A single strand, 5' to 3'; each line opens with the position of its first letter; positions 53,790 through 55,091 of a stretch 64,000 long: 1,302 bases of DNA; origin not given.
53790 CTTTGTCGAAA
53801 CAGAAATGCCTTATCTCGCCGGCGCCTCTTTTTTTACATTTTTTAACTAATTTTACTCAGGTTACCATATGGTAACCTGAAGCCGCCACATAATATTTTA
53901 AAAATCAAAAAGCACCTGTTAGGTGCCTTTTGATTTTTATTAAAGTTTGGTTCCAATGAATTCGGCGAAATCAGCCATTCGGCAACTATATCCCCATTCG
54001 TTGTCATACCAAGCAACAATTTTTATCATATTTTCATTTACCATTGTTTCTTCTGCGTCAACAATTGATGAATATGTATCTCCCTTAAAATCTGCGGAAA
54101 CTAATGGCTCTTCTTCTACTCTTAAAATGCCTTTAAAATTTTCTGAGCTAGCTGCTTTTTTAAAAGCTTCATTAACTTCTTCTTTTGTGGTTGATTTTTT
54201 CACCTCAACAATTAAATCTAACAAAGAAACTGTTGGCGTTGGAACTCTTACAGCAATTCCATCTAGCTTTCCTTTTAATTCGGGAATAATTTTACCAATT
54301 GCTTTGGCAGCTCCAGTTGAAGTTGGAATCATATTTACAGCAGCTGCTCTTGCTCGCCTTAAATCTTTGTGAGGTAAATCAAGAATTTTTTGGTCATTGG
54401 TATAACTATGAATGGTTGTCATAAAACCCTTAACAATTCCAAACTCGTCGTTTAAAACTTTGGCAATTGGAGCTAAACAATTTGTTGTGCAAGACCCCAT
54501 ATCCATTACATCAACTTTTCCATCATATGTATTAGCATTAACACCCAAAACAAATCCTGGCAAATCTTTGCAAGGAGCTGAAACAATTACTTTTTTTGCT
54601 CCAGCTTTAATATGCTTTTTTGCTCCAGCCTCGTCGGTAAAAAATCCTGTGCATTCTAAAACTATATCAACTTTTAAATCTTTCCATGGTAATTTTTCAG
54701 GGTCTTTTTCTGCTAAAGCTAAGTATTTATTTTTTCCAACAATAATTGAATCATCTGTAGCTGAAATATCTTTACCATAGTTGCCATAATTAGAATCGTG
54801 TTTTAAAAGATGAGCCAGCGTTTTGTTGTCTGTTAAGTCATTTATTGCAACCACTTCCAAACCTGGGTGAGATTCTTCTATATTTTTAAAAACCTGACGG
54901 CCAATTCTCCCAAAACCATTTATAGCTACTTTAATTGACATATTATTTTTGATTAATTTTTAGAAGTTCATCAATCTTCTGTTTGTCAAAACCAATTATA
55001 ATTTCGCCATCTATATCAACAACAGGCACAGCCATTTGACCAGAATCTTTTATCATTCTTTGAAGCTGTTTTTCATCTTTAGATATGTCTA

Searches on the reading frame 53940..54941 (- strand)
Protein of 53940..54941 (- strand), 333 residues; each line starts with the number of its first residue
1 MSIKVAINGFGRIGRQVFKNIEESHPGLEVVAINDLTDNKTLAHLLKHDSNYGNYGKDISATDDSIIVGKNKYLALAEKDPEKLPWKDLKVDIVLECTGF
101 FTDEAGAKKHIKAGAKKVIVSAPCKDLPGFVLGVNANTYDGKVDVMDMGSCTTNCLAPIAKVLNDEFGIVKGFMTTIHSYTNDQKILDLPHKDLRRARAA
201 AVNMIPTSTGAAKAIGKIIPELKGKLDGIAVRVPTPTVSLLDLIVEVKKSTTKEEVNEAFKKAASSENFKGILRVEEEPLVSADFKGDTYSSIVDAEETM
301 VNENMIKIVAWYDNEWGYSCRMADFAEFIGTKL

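Call 47: search_protein_families(library=pfam, proteins=[window:53940-54941:-], max_evalue=0.01)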
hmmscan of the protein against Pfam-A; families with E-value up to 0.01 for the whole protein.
window:53940-54941:- (333 aa): 4 families
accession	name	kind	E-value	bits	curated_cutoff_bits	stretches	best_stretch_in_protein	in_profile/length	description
PF02800.25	Gp_dh_C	-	1.2e-70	236.7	24.4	1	156-312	1-158/158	Glyceraldehyde 3-phosphate dehydrogenase, C-terminal domain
PF00044.30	Gp_dh_N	-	1e-36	125.7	31.7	1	3-103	1-100/101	Glyceraldehyde 3-phosphate dehydrogenase, NAD binding domain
PF01113.26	DapB_N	-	0.0013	19.3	25.6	1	3-50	1-48/124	Dihydrodipicolinate reductase, N-terminus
PF03447.22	NAD_binding_3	-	0.0076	17.4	24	0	9-121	1-89/116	Homoserine dehydrogenase, NAD binding domain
